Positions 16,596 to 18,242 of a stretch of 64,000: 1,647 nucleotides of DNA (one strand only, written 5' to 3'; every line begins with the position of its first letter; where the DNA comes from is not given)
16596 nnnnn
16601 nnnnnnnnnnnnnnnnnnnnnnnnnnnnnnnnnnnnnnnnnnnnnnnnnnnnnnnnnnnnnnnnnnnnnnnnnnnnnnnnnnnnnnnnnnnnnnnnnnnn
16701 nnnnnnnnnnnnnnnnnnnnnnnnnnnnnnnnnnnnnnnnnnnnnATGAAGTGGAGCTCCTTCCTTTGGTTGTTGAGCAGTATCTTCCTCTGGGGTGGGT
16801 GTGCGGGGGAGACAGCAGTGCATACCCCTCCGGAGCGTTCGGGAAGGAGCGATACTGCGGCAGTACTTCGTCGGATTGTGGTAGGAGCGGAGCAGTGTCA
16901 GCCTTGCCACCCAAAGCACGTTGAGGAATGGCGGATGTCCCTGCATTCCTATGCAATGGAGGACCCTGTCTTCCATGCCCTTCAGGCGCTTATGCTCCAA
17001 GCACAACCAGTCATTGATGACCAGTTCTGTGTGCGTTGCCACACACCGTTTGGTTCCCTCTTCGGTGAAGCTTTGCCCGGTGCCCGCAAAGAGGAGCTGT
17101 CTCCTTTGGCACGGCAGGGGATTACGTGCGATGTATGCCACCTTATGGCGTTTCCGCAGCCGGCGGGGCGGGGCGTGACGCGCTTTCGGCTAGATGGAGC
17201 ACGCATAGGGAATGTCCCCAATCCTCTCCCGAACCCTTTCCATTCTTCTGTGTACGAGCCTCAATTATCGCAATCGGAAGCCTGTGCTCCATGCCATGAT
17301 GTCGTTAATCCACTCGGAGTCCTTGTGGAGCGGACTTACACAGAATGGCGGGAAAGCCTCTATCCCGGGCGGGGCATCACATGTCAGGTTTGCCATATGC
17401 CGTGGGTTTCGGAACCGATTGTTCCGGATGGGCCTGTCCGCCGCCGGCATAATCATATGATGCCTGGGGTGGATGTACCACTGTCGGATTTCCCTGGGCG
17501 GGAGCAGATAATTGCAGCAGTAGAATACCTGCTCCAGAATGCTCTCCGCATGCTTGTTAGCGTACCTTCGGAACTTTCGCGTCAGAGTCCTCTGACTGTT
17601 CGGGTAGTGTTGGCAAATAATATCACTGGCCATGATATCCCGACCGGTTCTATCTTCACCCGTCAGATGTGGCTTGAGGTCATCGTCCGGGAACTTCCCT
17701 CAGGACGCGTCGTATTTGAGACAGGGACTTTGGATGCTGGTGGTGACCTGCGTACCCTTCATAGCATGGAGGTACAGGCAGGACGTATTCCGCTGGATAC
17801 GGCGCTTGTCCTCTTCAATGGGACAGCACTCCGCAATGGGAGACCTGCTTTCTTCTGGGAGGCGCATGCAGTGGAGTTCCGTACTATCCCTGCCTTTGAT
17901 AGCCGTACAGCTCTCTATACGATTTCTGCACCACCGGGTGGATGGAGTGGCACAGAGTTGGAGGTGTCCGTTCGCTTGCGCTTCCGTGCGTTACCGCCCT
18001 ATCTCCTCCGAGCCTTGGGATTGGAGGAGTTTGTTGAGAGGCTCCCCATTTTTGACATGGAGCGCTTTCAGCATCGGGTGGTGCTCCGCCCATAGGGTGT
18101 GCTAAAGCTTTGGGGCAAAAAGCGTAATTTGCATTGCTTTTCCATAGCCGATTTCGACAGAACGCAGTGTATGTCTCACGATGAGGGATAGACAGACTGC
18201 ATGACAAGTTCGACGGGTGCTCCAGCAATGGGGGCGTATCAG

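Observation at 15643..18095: PKD + FGE-sulfatase-family lipoprotein translationally coupled to a pentaheme cytochrome c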

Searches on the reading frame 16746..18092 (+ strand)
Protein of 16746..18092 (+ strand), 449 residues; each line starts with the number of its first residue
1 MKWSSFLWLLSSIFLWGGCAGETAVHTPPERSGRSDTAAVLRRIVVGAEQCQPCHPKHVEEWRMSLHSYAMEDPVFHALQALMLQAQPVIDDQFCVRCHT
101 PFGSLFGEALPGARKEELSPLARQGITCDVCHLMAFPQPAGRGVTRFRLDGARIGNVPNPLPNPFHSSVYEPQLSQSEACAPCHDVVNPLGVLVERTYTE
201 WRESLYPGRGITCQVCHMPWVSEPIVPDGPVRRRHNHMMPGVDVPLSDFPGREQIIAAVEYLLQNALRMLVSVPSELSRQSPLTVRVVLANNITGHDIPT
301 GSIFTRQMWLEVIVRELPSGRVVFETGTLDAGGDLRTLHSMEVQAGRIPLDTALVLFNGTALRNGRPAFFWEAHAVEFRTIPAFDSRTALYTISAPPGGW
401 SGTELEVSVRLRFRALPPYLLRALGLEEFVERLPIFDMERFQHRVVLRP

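Call 3: search_protein_families(library=pfam, proteins=[window:16746-18092:+], max_evalue=0.1)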
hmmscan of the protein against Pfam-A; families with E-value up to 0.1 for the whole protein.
window:16746-18092:+ (449 aa): 6 families
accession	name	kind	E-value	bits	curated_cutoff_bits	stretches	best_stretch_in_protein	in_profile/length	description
PF13435.11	Cytochrome_C554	-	2.1e-08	35.5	20.8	1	50-132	1-83/84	Cytochrome c554 and c-prime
PF14537.11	Cytochrom_c3_2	-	1.7e-06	28.8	25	0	175-218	24-65/79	Cytochrome c3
PF14522.11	Cytochrome_C7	-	7e-06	26.2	24.8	1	123-217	11-66/67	Cytochrome c7 and related cytochrome c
PF09699.15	Paired_CXXCH_1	-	0.0015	18.6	20.6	0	88-115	3-25/41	Doubled CXXCH motif (Paired_CXXCH_1)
PF22113.1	Mtrc-MtrF_II-IV_dom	-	0.0027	17.7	30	0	47-219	5-165/176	Outer membrane cytochrome MtrC/MtrF-like, domains II/IV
PF07627.16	PSCyt3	-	0.015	16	27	1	174-196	65-87/98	Protein of unknown function (DUF1588)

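Call 4: search_protein_families(library=ncbifam, proteins=[window:16746-18092:+], max_evalue=0.1)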
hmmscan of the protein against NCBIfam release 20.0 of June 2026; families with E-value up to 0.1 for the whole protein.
window:16746-18092:+ (449 aa): 9 families
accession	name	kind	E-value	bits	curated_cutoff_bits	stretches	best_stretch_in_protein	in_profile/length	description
NF040886.1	cyt_C_like_Sec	equivalog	7.8e-10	37.9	250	1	118-325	147-337/423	multiheme c-type cytochrome (seleno)protein ExtKL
NF041198.1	UshA_like_PCGU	equivalog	7.3e-07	28.1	275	1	37-132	397-479/519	UshA-like (seleno)protein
TIGR03508.1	decahem_SO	subfamily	0.00084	18.9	192.2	0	43-110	138-207/258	DmsE family decaheme c-type cytochrome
NF008659.0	PRK11659.1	equivalog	0.0015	18.3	184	1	91-185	45-118/188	cytochrome c nitrite reductase pentaheme subunit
TIGR03507.1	decahem_SO1788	subfamily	0.0049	15.4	209.3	1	36-103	480-521/672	OmcA/MtrC family decaheme c-type cytochrome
TIGR03146.1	cyt_nit_nrfB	equivalog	0.0052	17.1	166.6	0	92-147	11-64/145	cytochrome c nitrite reductase pentaheme subunit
TIGR01905.1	paired_CXXCH_1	subfamily_domain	0.009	15.9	25.2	0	88-105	3-19/41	doubled CXXCH domain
NF041028.1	decahem_GSU2203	exception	0.03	13.5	325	0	38-68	26-56/317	GSU2203 family decaheme c-type cytochrome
NF043010.1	Cyt554_Nsmonas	equivalog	0.087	12.2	400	0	46-109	29-98/238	cytochrome c-550 CycA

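Call 6: search_solved_structures(query=window:16746-18092:+, max_evalue=1, show_alignments=2)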
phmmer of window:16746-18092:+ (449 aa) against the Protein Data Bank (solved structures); distinct sequences matched with E-value up to 1: 7.
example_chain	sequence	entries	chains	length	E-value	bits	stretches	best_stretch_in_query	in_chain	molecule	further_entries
5ze8_A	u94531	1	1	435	1e-06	31.3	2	172-221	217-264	cytochrome c552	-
1bvb_A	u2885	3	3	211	0.0032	19.7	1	47-132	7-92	CYTOCHROME C-554 | CYTOCHROME C554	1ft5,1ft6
9wt9_A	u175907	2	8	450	0.016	17.4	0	26-70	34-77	Cytochrome c,Multiheme cytochrome c selenoprotein mutant (MccSep U325A) | Cytochrome c,Multiheme cytochrome c selenoprotein (MccSep)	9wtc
6qyc_A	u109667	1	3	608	0.018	17.3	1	37-132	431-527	Decaheme c-type cytochrome, OmcA/MtrC family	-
6r2q_C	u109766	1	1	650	0.02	17.1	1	37-132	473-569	Decaheme c-type cytochrome, OmcA/MtrC family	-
9wt8_A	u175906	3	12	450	0.025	16.8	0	26-70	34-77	Cytochrome c,Multiheme cytochrome c selenoprotein (MccSep)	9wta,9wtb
4rkm_A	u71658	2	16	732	0.25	13.5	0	43-78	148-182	MccA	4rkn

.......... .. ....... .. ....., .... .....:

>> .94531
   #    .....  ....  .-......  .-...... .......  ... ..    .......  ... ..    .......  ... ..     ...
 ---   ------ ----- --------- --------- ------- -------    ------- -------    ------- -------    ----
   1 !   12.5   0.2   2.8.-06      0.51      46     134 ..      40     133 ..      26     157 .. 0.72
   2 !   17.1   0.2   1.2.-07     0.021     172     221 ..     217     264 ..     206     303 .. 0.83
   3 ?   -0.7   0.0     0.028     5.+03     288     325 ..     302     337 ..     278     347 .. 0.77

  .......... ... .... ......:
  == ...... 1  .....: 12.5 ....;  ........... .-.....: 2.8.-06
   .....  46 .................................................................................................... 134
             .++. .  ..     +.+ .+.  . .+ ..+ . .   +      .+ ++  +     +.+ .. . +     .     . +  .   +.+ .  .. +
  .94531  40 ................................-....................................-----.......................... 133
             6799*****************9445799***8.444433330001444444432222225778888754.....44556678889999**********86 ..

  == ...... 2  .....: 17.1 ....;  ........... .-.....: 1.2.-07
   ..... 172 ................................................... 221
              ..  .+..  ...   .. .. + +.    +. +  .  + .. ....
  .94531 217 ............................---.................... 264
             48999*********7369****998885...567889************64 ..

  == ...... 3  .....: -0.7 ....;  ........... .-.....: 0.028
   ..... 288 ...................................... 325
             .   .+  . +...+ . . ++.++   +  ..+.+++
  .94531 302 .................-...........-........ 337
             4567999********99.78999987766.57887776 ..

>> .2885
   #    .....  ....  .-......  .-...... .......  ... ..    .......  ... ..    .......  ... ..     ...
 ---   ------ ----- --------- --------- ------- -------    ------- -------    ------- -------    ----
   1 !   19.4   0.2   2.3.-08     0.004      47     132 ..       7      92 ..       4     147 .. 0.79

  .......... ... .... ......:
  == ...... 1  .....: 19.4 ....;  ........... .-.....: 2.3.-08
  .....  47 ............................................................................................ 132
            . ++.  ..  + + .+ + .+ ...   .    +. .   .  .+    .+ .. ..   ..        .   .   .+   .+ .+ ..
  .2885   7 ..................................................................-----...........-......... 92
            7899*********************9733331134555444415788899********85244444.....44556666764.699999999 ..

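Call 8: find_homologous_proteins(query=window:16746-18092:+, max_evalue=0.001)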
Query window:16746-18092:+ (449 aa): 68 proteins with E <= 0.001 among 8000 candidates.
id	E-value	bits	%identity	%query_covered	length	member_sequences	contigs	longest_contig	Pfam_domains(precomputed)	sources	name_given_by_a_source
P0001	0.0e+0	1046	100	100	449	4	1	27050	PF14537.12,PF13435.12,PF14522.12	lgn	-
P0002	1.2e-234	798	76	98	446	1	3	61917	PF14537.12,PF13435.12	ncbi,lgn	-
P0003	5.0e-233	792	76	98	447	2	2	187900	PF14537.12,PF13435.12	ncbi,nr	ncbi:MAG: cytochrome c family protein [Candidatus Kapabacteria bacterium]|nr:cytochrome c family pro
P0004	2.3e-232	790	74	100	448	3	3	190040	PF14537.12,PF13435.12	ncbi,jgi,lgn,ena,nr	ncbi:hypothetical protein HRbin21_01066 [bacterium HR21]|nr:hypothetical protein HRbin21_01066 [bact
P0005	5.8e-230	782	75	98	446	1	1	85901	PF14537.12,PF13435.12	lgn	-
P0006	4.5e-228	776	80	91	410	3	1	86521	PF14537.12,PF13435.12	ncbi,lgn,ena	-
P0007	2.8e-227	773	74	99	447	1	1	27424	PF14537.12,PF13435.12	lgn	-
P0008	1.5e-224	764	73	97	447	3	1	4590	PF14537.12,PF13435.12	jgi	-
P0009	3.0e-211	721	72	97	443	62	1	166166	PF13435.12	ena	-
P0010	1.1e-203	696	77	85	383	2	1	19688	PF14537.12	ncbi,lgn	-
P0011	2.1e-139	484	51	94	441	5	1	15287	PF14537.12,PF13435.12,PF14522.12,PF22113.2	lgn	-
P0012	1.2e-134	468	50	92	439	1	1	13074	PF14537.12,PF13435.12,PF14522.12,PF22113.2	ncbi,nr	ncbi:MAG: hypothetical protein N2663_07775, partial [Chlorobi bacterium]|nr:hypothetical protein [Ch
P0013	9.5e-131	455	50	92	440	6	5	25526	PF14537.12,PF13435.12,PF14522.12,PF22113.2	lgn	-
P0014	4.2e-124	433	49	92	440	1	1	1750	PF14537.12,PF13435.12,PF22113.2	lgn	-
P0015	2.6e-123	431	46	92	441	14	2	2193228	PF14537.12,PF13435.12,PF14522.12,PF22113.2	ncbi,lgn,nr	ncbi:MAG: hypothetical protein KatS3mg038_2251 [Candidatus Kapaibacterium sp.]|nr:MAG: hypothetical 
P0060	2.7e-56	210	33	89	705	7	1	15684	PF14537.12,PF13435.12,PF03264.20,PF14522.12,PF22113.2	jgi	jgi:nitrate/TMAO reductase-like tetraheme cytochrome c subunit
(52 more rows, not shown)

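Call 13: find_related_loci(query=A2, collection=genome_contigs, flank=6000)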
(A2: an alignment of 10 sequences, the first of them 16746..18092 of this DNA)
Query A2 (449 aa) in genome_contigs; peptide patterns used: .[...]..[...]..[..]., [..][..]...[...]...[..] (x = any residue, [..] = any of these).
102 stretches matched a pattern; 86 encode a relative of the query (tblastn E <= 1e-3); the best 80 are kept; 79 distinct loci.
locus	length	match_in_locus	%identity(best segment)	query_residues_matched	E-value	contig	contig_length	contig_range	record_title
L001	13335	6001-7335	77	1-448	0e+0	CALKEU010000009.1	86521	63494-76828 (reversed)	MAG: Candidatus Kapabacteria bacterium isolate S1_Bin_METABAT__74_1 genome assembly, contig: c_000000969710, whole genom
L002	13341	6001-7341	74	1-448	0e+0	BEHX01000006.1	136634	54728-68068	Bacterium HR21 DNA, contig: NODE_57_6, isolate: HRbin21, whole genome shotgun sequence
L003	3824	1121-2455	76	8-448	0e+0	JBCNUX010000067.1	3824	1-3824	MAG: Chlorobiota bacterium isolate DT_Bin_21 contig67, whole genome shotgun sequence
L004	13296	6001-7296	71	14-447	0e+0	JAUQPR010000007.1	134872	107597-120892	MAG: Bacteroidota bacterium isolate JZ-1.bins.153.201901 NODE_46_length_134872_cov_3.976110, whole genome shotgun sequen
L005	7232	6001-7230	50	35-446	8e-135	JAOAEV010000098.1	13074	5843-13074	MAG: Chlorobiota bacterium isolate SKW269 k141_825699, whole genome shotgun sequence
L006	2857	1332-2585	50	29-448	7e-140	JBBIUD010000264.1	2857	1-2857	MAG: Chlorobiota bacterium isolate PFF170222_bin_45 NODE_4643_length_2857_cov_2.18022, whole genome shotgun sequence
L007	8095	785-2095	48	6-448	3e-133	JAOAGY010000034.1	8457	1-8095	MAG: Chlorobiota bacterium isolate SKW43 k141_481980, whole genome shotgun sequence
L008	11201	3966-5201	51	36-448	1e-132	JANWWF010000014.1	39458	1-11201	MAG: Candidatus Kapaibacterium sp. isolate SKYG14 NODE_14_length_39458_cov_58.314085, whole genome shotgun sequence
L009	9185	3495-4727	47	36-448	5e-125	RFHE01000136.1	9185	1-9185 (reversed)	MAG: Calditrichaeota bacterium isolate J042 k99_266803, whole genome shotgun sequence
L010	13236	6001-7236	47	36-449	2e-124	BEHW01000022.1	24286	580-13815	Bacterium HR20 DNA, contig: NODE_639_22, isolate: HRbin20, whole genome shotgun sequence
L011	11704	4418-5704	45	15-447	5e-124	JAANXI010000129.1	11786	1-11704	MAG: Candidatus Neomarinimicrobiota bacterium isolate SuakinDeep_MAGBODY_4 MAGBODY4_129, whole genome shotgun sequence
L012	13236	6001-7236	46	36-449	2e-123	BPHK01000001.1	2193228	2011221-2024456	MAG: Candidatus Kapabacteria bacterium KatS3mg040 DNA, contig_882, whole genome shotgun sequence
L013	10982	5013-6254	46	29-445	8e-123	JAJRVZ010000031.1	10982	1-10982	MAG: Calditrichota bacterium isolate Dive96_bin2.107 k141_649504, whole genome shotgun sequence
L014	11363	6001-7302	46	15-447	8e-123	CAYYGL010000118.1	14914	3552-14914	MAG TPA_asm: uncultured Calditrichaceae bacterium isolate SRP163575_co1_571 genome assembly, contig: NODE_8695_length_14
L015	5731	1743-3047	48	14-447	2e-122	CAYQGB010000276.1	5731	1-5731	MAG TPA_asm: uncultured Calditrichaceae bacterium isolate SRP162660_co2_186 genome assembly, contig: NODE_11555_length_5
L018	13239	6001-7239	47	28-441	6e-120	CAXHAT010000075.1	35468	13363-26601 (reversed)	MAG TPA_asm: uncultured Deferribacteres bacterium isolate SRR12479933_maxbin2_2 genome assembly, contig: ERZ4874384.78,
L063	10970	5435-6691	31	48-445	8e-59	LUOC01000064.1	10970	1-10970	MAG: Candidatus Marinimicrobia bacterium REDSEA-S14_B6 scaffold64, whole genome shotgun sequence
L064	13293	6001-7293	33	49-438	7e-59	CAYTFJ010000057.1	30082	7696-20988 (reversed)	MAG TPA_asm: uncultured Nannocystaceae bacterium isolate binchicken_co67_210 genome assembly, contig: NODE_1448_length_3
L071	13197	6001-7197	29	48-427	7e-55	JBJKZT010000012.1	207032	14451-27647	MAG: Candidatus Neomarinimicrobiota bacterium isolate LRMED-173 Marinisomatales-LRMED-173-C3, whole genome shotgun seque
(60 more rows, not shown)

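Call 18: search_protein_families(library=pfam, proteins=[L014:7327-9525:+, L063:6709-8808:+, L010:3256-5841:+, L071:7317-9653:+, L014:4035-5531:+, L064:5378-5842:+, L063:4215-5285:+, L018:7263-9437:+], max_evalue=0.01)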
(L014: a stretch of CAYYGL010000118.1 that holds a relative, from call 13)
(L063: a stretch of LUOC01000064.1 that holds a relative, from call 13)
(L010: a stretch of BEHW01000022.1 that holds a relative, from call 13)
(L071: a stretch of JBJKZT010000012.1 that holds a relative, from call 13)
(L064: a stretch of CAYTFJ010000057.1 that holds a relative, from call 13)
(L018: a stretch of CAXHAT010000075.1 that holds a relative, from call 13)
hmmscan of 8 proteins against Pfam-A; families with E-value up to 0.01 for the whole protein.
L014:7327-9525:+ (733 aa): 6 families
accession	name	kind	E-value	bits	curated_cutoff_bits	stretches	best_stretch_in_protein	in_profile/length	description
PF13517.12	FG-GAP_3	-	1.9e-27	96.1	26.9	5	435-500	1-61/61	FG-GAP-like repeat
PF13860.13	FlgD_ig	-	2.4e-09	37.5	27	1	670-719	25-74/79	FlgD Ig-like domain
PF01839.29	FG-GAP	-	1.9e-06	28.1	22.1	0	601-628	8-34/37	FG-GAP repeat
PF18962.6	Por_Secre_tail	-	1.3e-05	25.9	27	1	650-729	2-73/75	Secretion system C-terminal sorting domain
PF13585.12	CHU_C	-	0.00064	20.2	27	1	665-720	25-72/86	CHU_C Type IX secretion signal domain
PF23743.1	Beta-prop_BBS7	-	0.0076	16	27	0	167-205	225-263/299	BBS7 beta-propeller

L063:6709-8808:+ (700 aa): 4 families
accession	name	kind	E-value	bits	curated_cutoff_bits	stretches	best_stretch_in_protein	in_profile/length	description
PF13517.12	FG-GAP_3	-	5.3e-31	107.5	26.9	8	523-582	1-60/61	FG-GAP-like repeat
PF01839.29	FG-GAP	-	1.6e-13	50.6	22.1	0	522-539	8-25/37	FG-GAP repeat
PF18962.6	Por_Secre_tail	-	3.5e-08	34.1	27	1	617-685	2-67/75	Secretion system C-terminal sorting domain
PF14783.12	BBS2_Mid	-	7.8e-05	23.2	27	0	466-492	4-30/108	Ciliary BBSome complex subunit 2, middle region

L010:3256-5841:+ (862 aa): 6 families
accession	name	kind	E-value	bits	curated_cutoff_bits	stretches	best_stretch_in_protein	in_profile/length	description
PF00488.27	MutS_V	-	1.1e-79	267.3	30.2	1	616-802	2-188/188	MutS domain V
PF05192.23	MutS_III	-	1.1e-45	156.8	34.1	1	274-561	2-194/194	MutS domain III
PF01624.25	MutS_I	-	1.2e-39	135.5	20.6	1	8-118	1-111/113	MutS domain I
PF05190.23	MutS_IV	-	1.3e-27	96.3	22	1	430-519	1-90/92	MutS family domain IV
PF05188.22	MutS_II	-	2.9e-24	86.4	25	1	129-257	2-133/133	MutS domain II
PF24627.1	PUMA_CC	-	0.0084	16.5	30.1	0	506-555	15-63/74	PUMA coiled-coil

L071:7317-9653:+ (779 aa): 8 families
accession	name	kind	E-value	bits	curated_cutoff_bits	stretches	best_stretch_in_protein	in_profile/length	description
PF00930.27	DPPIV_N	-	7.5e-66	222.7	22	1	142-478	27-352/354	Dipeptidyl peptidase IV (DPP IV) N-terminal region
PF00326.27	Peptidase_S9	-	3.1e-40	138.4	22.6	1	570-762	9-209/213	Prolyl oligopeptidase family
PF07676.18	PD40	-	3e-07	30.7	20.9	0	312-325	16-29/38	WD40-like Beta Propeller Repeat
PF00756.26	Esterase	-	2.3e-06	28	22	1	616-764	106-245/251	Putative esterase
PF00561.26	Abhydrolase_1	-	8.6e-05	22.8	25.8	1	558-731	7-158/245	alpha/beta hydrolase fold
PF02129.25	Peptidase_S15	-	0.00011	22.5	23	1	528-698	9-169/262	X-Pro dipeptidyl-peptidase (S15 family)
PF12146.15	Hydrolase_4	-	0.00066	19.5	27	1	568-658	24-109/239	Serine aminopeptidase, S33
PF01738.24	DLH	-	0.0073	16.4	21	0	570-749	36-192/217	Dienelactone hydrolase family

L014:4035-5531:+ (499 aa): 4 families
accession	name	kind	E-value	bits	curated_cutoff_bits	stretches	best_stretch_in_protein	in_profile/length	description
PF07635.16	PSCyt1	-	8.9e-10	39.5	22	1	56-102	1-47/59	Planctomycete cytochrome C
PF24684.1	Vgb_lyase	-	0.0014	18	50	1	179-215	212-249/290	Virginiamycin B lyase family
PF10282.15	Lactonase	-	0.0015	18.3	21.7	0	141-221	245-323/344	Lactonase, 7-bladed beta-propeller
PF13442.11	Cytochrome_CBB3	-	0.0026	18.5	27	1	47-76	5-34/68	Cytochrome C oxidase, cbb3-type, subunit III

L064:5378-5842:+ (155 aa): 1 family
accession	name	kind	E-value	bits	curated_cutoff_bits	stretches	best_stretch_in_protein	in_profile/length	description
PF07635.16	PSCyt1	-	9.2e-05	23.4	22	1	65-102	3-40/59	Planctomycete cytochrome C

L063:4215-5285:+ (357 aa): 12 families
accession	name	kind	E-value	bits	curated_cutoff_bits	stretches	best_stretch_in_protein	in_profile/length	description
PF25174.1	Beta-prop_THOC3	-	7.9e-13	48.5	305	1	222-345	52-172/272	THOC3 beta-propeller domain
PF10282.15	Lactonase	-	1.9e-07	31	21.7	0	35-181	163-314/344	Lactonase, 7-bladed beta-propeller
PF24684.1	Vgb_lyase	-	4.2e-07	29.5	50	0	233-353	28-271/290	Virginiamycin B lyase family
PF08450.18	SGL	-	1.3e-06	28.6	26.3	0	50-121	172-243/246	SMP-30/Gluconolactonase/LRE-like region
PF01436.27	NHL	-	1.4e-06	28.5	20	0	159-175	3-18/28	NHL repeat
PF21783.3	YNCE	-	8.5e-06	25.7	27.1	1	226-345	207-327/339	YNCE-like beta-propeller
PF23414.1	Beta-prop_EML_2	-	0.0002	21.3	90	1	77-274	13-185/266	Echinoderm microtubule-associated protein second beta-propeller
PF16819.11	DUF5074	-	0.00036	20.1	27.2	0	121-185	147-211/353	Domain of unknown function (DUF5074)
PF13970.12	DUF4221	-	0.00076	19.6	23.4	0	138-259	47-165/311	Domain of unknown function (DUF4221)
PF25172.1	Beta-prop_WDR3_2nd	-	0.0011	18.7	140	0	222-336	5-114/293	WDR3 second beta-propeller domain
PF24807.1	WD40_CDC20-Fz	-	0.0073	16.1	200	0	225-278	186-241/292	CDC20/Fizzy WD40 domain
PF11715.16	Beta-prop_Nup120_160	-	0.0087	15.2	30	1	136-264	89-216/491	Nucleoporin Nup120/160, beta-propeller domain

L018:7263-9437:+ (725 aa): 4 families
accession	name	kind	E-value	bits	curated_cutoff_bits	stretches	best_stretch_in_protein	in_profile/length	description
PF13517.12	FG-GAP_3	-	7.9e-34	116.5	26.9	8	543-605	1-60/61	FG-GAP-like repeat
PF01839.29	FG-GAP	-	3.5e-07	30.4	22.1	0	423-444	1-22/37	FG-GAP repeat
PF18962.6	Por_Secre_tail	-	5.7e-05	23.8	27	1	641-722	2-74/75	Secretion system C-terminal sorting domain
PF14783.12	BBS2_Mid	-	0.00041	20.9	27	0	486-517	3-34/108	Ciliary BBSome complex subunit 2, middle region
